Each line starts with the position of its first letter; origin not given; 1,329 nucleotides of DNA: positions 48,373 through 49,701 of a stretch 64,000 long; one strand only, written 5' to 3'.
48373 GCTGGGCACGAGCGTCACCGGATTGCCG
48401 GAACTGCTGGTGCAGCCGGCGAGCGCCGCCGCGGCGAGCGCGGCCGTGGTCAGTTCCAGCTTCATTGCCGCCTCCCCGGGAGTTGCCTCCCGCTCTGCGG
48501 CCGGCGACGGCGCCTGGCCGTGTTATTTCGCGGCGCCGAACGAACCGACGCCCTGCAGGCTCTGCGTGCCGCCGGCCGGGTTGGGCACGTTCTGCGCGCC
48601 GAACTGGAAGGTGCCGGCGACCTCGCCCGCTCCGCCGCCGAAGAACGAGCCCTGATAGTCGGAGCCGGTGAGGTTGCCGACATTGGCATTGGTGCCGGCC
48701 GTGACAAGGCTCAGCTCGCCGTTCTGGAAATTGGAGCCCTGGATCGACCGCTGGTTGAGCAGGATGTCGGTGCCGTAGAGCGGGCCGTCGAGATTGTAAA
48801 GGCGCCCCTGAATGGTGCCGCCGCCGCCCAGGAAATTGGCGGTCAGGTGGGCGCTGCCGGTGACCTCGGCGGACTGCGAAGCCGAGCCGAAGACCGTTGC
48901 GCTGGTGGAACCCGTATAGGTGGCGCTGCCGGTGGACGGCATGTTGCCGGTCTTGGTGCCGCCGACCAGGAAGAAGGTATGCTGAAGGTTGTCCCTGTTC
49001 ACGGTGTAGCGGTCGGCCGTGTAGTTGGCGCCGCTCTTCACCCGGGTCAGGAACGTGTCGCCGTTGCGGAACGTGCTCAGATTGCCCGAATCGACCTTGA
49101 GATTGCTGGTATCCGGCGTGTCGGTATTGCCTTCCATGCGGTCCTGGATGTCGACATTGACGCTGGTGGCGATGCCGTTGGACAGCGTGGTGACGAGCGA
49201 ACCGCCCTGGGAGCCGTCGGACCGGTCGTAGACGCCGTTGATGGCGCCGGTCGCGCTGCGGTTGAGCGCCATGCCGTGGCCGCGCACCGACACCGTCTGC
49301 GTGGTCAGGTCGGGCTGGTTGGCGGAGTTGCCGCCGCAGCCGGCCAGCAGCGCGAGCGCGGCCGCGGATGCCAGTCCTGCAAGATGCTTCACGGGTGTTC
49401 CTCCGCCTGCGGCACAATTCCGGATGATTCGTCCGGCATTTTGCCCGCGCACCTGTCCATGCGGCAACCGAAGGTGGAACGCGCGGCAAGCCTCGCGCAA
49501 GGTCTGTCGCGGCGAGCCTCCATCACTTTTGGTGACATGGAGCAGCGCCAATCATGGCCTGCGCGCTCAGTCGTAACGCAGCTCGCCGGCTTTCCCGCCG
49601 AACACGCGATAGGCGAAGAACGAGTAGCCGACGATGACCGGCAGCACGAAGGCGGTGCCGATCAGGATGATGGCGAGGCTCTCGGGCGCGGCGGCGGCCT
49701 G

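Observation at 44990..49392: Slam-like DUF560 outer-membrane protein preceded by three tandem paralogous TbpB-like lipoproteins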

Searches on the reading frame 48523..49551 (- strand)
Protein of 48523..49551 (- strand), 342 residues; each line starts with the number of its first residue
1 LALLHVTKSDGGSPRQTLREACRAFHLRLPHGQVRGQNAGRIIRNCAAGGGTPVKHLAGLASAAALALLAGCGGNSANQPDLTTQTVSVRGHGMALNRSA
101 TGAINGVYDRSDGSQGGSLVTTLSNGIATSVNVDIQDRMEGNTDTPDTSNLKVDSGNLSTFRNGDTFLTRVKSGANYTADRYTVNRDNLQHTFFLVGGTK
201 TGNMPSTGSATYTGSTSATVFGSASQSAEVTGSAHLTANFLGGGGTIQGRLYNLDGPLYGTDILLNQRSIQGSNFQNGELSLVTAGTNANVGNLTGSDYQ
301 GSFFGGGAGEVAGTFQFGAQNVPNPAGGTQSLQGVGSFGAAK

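Call 3: search_protein_families(library=pfam, proteins=[window:48523-49551:-], max_evalue=1)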
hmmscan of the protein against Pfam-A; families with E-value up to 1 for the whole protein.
window:48523-49551:- (342 aa): 2 families
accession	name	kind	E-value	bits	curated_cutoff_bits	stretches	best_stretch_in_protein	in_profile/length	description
PF01298.24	TbpB_B_D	-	1.8e-06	28.9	26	1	204-342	1-126/126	C-lobe and N-lobe beta barrels of Tf-binding protein B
PF08794.16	FHBP_C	-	0.00025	22.3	28.1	1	203-314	2-96/97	Factor H binding protein, C-terminal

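Call 4: search_protein_families(library=ncbifam, proteins=[window:48523-49551:-], max_evalue=1)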
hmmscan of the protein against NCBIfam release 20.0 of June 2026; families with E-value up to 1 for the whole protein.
window:48523-49551:- (342 aa): 2 families
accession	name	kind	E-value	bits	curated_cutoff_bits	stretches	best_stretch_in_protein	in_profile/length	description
NF041636.1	slam_lipo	equivalog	2.5e-14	53.8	80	1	170-320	12-144/154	Slam-dependent surface lipoprotein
NF008423.0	PRK11251.1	equivalog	0.12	12.2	65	0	59-98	8-47/112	osmotically-inducible lipoprotein OsmE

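Call 8: search_solved_structures(query=A1, max_evalue=1, show_alignments=2)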
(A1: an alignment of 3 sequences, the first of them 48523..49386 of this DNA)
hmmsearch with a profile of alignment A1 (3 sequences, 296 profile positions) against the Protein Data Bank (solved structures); distinct sequences matched with E-value up to 1: 24.
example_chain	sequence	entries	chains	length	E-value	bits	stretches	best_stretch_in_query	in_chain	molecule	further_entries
3pqu_A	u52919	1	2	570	2.4e-05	27.3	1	143-276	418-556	Transferrin binding protein B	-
4o3w_A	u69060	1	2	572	2.4e-05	27.3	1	143-276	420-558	Transferrin binding protein B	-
4o4x_A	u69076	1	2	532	0.0013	21.6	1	143-277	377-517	TbpB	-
4o4u_A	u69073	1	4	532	0.0015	21.4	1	143-277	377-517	TbpB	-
3hol_A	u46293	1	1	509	0.0043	19.9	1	144-278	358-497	TbpB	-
4o3y_A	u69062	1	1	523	0.012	18.4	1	143-276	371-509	Outer membrane protein; transferrin-binding protein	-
4o3z_A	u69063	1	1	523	0.016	18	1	143-276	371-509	Outer membrane protein; transferrin-binding protein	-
3pqs_A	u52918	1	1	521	0.022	17.6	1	143-276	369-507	transferrin-binding protein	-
4o49_A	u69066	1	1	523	0.022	17.5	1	143-276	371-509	Outer membrane protein; transferrin-binding protein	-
7n88_A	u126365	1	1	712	0.039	16.7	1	145-269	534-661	Lactoferrin-binding protein B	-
1ys5_A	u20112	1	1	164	0.045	16.5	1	146-274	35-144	lipoprotein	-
3kvd_D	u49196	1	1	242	0.13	15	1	146-274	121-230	Lipoprotein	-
2ypv_A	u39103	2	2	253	0.15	14.8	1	146-274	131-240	LIPOPROTEIN | Factor H binding protein variant B24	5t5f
6xzw_D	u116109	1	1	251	0.16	14.7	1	146-274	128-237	Lipoprot_C domain-containing protein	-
2kc0_A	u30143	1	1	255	0.16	14.7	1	146-274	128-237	lipoprotein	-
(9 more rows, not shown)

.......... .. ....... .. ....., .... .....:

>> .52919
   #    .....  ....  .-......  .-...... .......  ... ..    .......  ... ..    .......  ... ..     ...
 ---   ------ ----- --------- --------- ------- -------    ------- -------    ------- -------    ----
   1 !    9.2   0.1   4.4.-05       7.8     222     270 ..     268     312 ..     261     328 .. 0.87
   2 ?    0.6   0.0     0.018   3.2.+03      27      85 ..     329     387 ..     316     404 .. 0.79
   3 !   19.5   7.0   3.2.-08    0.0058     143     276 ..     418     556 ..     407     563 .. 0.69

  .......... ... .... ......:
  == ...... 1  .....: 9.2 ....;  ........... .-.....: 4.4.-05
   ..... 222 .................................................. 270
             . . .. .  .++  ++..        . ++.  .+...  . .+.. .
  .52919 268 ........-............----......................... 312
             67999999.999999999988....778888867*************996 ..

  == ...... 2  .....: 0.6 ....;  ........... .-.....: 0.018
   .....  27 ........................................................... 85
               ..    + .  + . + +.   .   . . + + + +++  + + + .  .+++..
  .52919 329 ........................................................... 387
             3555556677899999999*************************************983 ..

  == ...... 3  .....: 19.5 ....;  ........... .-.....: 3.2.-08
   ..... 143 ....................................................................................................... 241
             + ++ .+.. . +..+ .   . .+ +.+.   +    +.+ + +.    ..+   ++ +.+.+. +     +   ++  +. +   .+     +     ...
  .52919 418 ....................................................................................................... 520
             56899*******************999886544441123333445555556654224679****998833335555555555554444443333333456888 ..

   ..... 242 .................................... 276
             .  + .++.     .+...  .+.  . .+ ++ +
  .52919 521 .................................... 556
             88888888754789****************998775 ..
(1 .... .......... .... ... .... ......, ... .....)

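Call 10: find_homologous_proteins(query=A1, max_evalue=0.001)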
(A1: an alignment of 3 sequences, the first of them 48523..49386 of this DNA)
Query A1 (3 sequences) (287 aa, profile of the alignment): 11 proteins with E <= 0.001 among 8000 candidates.
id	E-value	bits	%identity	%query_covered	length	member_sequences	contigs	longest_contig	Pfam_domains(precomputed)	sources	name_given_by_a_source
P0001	1.5e-130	453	100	100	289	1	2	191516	PF01298.25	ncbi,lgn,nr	ncbi:MAG: transferrin-binding protein-like solute binding protein [Rhizobiaceae bacterium]|nr:transf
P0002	1.8e-113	397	30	95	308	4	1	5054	PF01298.25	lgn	-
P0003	9.4e-109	382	77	95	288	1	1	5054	PF08794.17,PF01298.25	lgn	-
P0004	9.5e-109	382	77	100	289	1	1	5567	-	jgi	jgi:hypothetical protein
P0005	1.4e-106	374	75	100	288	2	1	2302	PF08794.17,PF01298.25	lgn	-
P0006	6.6e-89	316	62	92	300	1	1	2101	PF08794.17,PF01298.25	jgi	jgi:hypothetical protein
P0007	2.8e-84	301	29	98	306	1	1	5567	-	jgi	jgi:hypothetical protein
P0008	4.4e-81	291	30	99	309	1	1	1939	-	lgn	-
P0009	2.0e-68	249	47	99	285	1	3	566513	PF01298.25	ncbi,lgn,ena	-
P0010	7.8e-67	244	30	70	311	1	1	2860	-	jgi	jgi:hypothetical protein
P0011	1.1e-6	47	29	66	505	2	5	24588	PF08794.17,PF01298.25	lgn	-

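Call 19: predict_structure(alignment_id=A2)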
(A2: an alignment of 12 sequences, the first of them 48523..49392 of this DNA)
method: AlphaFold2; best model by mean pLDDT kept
length: 289 residues; sequences in the alignment: 12
mean_pLDDT: 82.0   pTM: 0.80
mean pLDDT of the five models: 82.0, 81.0, 80.8, 80.6, 79.8
residues with pLDDT >= 90: 148; 70-90: 90; 50-70: 14; < 50: 37
segments of 3 or more residues with pLDDT < 50: 1-26, 101-111
pLDDT, mean of each block of 10 residues (from residue 1): 30 33 53 87 87 87 82 72 82 64 42 71 87 87 91 96 96 93 94 97 94 96 95 93 95 95 95 90 96
secondary structure, 60 per line:
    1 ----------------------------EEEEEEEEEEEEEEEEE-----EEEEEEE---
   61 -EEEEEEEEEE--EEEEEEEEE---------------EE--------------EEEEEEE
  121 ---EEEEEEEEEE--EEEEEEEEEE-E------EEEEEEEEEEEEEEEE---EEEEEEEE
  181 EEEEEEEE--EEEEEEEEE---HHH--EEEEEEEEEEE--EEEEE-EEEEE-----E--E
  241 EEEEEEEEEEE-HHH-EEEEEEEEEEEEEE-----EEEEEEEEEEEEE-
elements in order: E29-45 E51-57 E62-71 E74-82 E114-120 E124-133 E136-145 E154-169 E173-188 E191-199 E208-218 E221-225 E227-231 E240-251 E257-270 E276-288

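Call 23: fold_search(model_id=the predicted structure, library=pdb)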
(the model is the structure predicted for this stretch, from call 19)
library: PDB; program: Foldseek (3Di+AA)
matches with E <= 10: 805; with E <= 0.001: 54
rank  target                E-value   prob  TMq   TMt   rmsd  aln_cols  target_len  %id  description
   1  3v8u_A                4.1e-07  1.00  0.37  0.22  21.6       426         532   12  The crystal structure of transferrin binding protein B (TbpB) from Neisseria meningitidis serogroup B (released 2012-02-15)
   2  3hol                  5.4e-07  1.00  0.35  0.21  20.3       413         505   12  The Structure of Intact Ap-TbpB (N and C lobes) (released 2009-10-06)
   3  4o4u_B                9.9e-07  1.00  0.36  0.22  20.0       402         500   11  Crystal structure of the vaccine antigen Transferrin Binding Protein B (TbpB) mutant Trp-176-Ala from Haemophilus para (released 2015-01-14)
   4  9yz4_B                1.1e-06  1.00  0.38  0.22  18.7       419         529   13  Neisseria gonorrhoeae Transferrin Binding Protein A in complex with Transferrin Binding Protein B and transferrin (iro (released 2026-03-04)
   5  9clm_B                1.5e-06  1.00  0.38  0.20  19.9       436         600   13  Transferrin Binding Protein A in complex with transferrin binding protein B and two molecules of transferrin (released 2026-03-04)
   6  4o4x_A                1.6e-06  1.00  0.36  0.22  19.7       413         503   11  Crystal structure of the vaccine antigen Transferrin Binding Protein B (TbpB) double mutant Tyr-167-Ala and Trp-176-Al (released 2015-01-14)
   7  4o4u_A                2.1e-06  1.00  0.33  0.21  20.0       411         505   10  Crystal structure of the vaccine antigen Transferrin Binding Protein B (TbpB) mutant Trp-176-Ala from Haemophilus para (released 2015-01-14)
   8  4o4x_B                2.1e-06  1.00  0.32  0.20  19.9       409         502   10  Crystal structure of the vaccine antigen Transferrin Binding Protein B (TbpB) double mutant Tyr-167-Ala and Trp-176-Al (released 2015-01-14)
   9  3ve1_A                2.7e-06  1.00  0.36  0.21  21.2       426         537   13  The 2.9 angstrom crystal structure of Transferrin binding protein B (TbpB) from serogroup B M982 Neisseria meningitidi (released 2012-02-22)
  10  9dc4_B                3.2e-06  1.00  0.36  0.21  19.5       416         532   12  Transferrin Binding Protein A in complex with transferrin binding protein B, transferrin and globular domain of TonB (released 2026-03-04)
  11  4o4u_D                3.4e-06  1.00  0.34  0.21  20.0       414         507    9  Crystal structure of the vaccine antigen Transferrin Binding Protein B (TbpB) mutant Trp-176-Ala from Haemophilus para (released 2015-01-14)
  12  9clt_B                3.9e-06  1.00  0.38  0.22  19.4       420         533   12  Transferrin Binding Protein A in complex with transferrin binding protein B and transferrin (iron bound to N lobe only (released 2026-03-11)
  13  4o3z                  5.9e-06  1.00  0.36  0.22  19.6       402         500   12  Crystal structure of the vaccine antigen Transferrin Binding Protein B (TbpB) mutant Tyr-95-Ala from Actinobacillus pleu (released 2015-01-14)
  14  5nqp_B                9.1e-06  1.00  0.36  0.40  13.1       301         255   17  Structure of a fHbp(V1.4):PorA(P1.16) chimera. Fusion at fHbp position 151. (released 2018-02-28)
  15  5kkx_A                9.1e-06  1.00  0.36  0.44  10.7       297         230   15  Crystal structure of a TbpB C-lobe mutant from Neisseria meningitidis M982 (released 2017-07-19)
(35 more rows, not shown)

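Call 47: find_encoding_contigs(protein=P0009, flank=8000, max_places=2)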
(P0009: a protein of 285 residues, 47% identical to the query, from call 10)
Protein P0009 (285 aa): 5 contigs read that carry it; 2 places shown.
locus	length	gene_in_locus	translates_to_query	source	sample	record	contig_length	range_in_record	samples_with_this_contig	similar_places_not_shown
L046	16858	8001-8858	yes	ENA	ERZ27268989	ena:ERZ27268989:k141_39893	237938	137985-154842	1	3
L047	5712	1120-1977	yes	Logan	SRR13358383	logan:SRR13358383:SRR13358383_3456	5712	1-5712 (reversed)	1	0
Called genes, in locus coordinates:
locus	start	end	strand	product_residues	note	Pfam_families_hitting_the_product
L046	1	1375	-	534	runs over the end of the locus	PF00916:Sulfate_transp, PF01740:STAS, PF13466:STAS_2 (weak)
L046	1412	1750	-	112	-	-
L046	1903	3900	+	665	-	PF13400:Tad (weak)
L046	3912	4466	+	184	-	PF07811:TadE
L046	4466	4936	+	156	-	PF07811:TadE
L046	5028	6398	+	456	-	PF01654:Cyt_bd_oxida_I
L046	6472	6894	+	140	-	PF04480:DUF559, PF18741:MTES_1575 (weak)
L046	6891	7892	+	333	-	PF02322:Cyt_bd_oxida_II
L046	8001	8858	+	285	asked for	PF01298:TbpB_B_D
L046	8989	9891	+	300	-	-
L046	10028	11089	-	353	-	PF09375:Peptidase_M75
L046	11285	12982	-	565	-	PF00083:Sugar_tr, PF07690:MFS_1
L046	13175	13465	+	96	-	-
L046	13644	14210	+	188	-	-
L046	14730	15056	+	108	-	-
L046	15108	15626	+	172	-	-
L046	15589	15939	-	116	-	-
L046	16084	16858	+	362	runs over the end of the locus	PF00196:GerE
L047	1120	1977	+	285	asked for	PF01298:TbpB_B_D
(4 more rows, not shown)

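Call 51: search_protein_representatives(alignment_id=A2)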
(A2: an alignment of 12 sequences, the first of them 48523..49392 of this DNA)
Query: 12 sequences, 295 profile positions. Proteins with E-value up to 0.001 (for the whole library): 687; up to 1e-10: 82; up to 1e-30: 25. The best 150 are listed.
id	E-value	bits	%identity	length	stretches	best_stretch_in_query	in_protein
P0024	1.7e-133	461.0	-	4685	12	148-295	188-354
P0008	8.6e-105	366.7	-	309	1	1-295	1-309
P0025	2.5e-88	312.7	-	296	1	5-295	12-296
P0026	1.1e-74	267.8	-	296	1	7-295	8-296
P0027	3.6e-70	253.1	-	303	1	5-295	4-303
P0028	7.9e-69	248.7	-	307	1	4-295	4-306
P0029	1.9e-60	221.1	-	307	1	4-295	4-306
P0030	1.1e-59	218.6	-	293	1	6-295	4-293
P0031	2.0e-57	211.3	-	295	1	23-295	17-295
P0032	9.9e-57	209.0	-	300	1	1-295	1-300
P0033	1.2e-56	208.7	-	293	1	6-294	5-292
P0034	2.5e-54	201.1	-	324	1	9-295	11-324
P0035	1.3e-53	198.7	-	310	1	6-294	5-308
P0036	1.2e-50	189.0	-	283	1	23-294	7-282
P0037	1.3e-48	182.4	-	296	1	10-295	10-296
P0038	1.1e-47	179.3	-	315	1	22-295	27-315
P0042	7.5e-42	160.1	-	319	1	8-291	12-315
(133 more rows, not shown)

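Call 53: search_protein_families(library=pfam, proteins=[L046:8989-9891:+], max_evalue=0.01)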
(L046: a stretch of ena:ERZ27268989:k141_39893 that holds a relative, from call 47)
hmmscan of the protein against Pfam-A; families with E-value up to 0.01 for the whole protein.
L046:8989-9891:+ (300 aa): 0 families

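Call 73: list_cluster_members(proteins=[window:48523-49392:-, window:47575-48465:-, window:46434-47360:-, window:44990-46378:-])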
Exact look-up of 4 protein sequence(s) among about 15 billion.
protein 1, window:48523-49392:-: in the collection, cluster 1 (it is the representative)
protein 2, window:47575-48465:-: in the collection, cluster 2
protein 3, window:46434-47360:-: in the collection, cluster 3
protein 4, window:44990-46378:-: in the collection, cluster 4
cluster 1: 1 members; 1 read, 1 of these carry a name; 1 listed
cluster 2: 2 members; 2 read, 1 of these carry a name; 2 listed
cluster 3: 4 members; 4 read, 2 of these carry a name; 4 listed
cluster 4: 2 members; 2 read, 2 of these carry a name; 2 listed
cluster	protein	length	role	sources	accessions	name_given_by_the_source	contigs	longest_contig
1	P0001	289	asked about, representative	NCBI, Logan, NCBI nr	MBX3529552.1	MAG: transferrin-binding protein-like solute binding protein [Rhizobiaceae bacterium] | transferrin-binding protein-like solute binding protein [Rhizobiaceae bacterium]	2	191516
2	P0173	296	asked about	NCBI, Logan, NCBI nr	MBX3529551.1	MAG: transferrin-binding protein-like solute binding protein [Rhizobiaceae bacterium] | transferrin-binding protein-like solute binding protein [Rhizobiaceae bacterium]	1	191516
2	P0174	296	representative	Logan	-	-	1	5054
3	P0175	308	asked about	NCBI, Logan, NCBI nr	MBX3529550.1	MAG: hypothetical protein KF849_03020 [Rhizobiaceae bacterium] | hypothetical protein [Rhizobiaceae bacterium]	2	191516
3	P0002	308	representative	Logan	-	-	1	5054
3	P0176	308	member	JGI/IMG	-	hypothetical protein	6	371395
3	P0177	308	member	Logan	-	-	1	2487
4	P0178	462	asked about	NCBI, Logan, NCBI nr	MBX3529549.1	MAG: DUF560 domain-containing protein [Rhizobiaceae bacterium] | DUF560 domain-containing protein [Rhizobiaceae bacterium]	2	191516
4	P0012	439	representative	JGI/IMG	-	hypothetical protein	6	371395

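Call 88: list_cluster_members(proteins=[P0024, P0025, P0026, P0027, P0028, P0030, P0032, P0034, P0038, P0042])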
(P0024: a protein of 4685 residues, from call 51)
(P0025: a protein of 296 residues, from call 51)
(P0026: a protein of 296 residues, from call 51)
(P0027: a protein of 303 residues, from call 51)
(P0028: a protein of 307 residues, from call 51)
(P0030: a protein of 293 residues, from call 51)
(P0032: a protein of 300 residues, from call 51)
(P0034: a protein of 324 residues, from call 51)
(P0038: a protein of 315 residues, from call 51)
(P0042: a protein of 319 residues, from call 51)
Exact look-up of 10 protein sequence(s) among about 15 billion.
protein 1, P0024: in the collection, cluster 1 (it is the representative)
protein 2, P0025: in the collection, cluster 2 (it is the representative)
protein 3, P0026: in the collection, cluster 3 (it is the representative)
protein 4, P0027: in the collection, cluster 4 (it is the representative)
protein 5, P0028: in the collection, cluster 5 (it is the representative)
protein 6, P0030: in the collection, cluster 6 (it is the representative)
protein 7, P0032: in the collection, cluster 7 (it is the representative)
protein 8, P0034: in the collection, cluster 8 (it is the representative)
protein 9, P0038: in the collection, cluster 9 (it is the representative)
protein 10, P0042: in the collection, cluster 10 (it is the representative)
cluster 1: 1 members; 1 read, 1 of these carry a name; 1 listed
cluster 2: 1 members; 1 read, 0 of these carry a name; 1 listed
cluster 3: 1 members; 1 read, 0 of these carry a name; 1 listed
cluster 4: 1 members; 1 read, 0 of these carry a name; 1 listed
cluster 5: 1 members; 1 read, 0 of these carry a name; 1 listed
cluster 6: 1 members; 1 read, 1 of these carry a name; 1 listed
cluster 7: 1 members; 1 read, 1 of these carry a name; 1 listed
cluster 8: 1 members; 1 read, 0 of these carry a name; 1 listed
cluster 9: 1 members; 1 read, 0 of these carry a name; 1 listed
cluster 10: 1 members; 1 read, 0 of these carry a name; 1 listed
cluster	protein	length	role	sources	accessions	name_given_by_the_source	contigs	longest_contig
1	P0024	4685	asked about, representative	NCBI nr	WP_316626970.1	hypothetical protein [uncultured Brevundimonas sp.]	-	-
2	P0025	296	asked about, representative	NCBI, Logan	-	-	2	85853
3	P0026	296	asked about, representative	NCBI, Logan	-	-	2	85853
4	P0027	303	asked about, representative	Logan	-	-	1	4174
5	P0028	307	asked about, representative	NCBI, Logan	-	-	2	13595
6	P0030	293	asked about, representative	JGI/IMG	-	hypothetical protein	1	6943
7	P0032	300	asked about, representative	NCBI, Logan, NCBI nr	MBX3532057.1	MAG: transferrin-binding protein-like solute binding protein [Rhizobiaceae bacterium] | transferrin-binding protein-like solute binding protein [Rhizobiaceae bacterium]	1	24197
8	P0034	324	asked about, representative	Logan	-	-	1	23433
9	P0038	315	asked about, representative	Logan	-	-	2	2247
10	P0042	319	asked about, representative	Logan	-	-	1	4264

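Call 89: find_encoding_contigs(protein=P0032, flank=10000, max_places=2)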
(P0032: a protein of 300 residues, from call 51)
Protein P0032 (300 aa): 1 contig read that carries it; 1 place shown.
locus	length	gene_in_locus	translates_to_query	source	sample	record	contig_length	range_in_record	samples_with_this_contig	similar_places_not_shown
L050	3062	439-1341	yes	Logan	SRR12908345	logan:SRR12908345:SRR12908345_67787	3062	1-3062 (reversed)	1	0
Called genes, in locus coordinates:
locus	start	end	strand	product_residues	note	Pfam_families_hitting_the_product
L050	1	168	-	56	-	?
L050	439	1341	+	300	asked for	PF01298:TbpB_B_D (weak)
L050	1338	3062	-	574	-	?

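Call 90: find_encoding_contigs(protein=P0025, flank=10000, max_places=2)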
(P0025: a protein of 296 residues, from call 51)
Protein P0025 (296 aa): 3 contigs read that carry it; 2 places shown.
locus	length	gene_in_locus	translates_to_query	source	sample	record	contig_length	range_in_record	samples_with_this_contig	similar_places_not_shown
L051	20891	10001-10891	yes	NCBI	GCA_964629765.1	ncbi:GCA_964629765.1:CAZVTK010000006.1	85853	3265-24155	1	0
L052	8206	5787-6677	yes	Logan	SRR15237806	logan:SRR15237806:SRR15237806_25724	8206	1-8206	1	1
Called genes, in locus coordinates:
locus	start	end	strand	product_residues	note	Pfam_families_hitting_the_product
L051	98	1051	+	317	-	PF16868:NMT1_3, PF09084:NMT1 (weak)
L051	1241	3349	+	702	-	PF06808:DctM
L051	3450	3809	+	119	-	PF08905:DUF1850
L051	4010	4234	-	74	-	-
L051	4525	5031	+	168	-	PF05974:DUF892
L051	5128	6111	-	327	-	PF02915:Rubrerythrin, PF01988:VIT1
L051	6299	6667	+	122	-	-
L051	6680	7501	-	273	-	PF04397:LytTR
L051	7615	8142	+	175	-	PF10067:DUF2306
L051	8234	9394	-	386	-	PF07995:GSDH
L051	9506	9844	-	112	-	-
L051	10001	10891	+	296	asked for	-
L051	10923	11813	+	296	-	-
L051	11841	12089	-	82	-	PF19551:DUF6074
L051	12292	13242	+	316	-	PF04069:OpuAC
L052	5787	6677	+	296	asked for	-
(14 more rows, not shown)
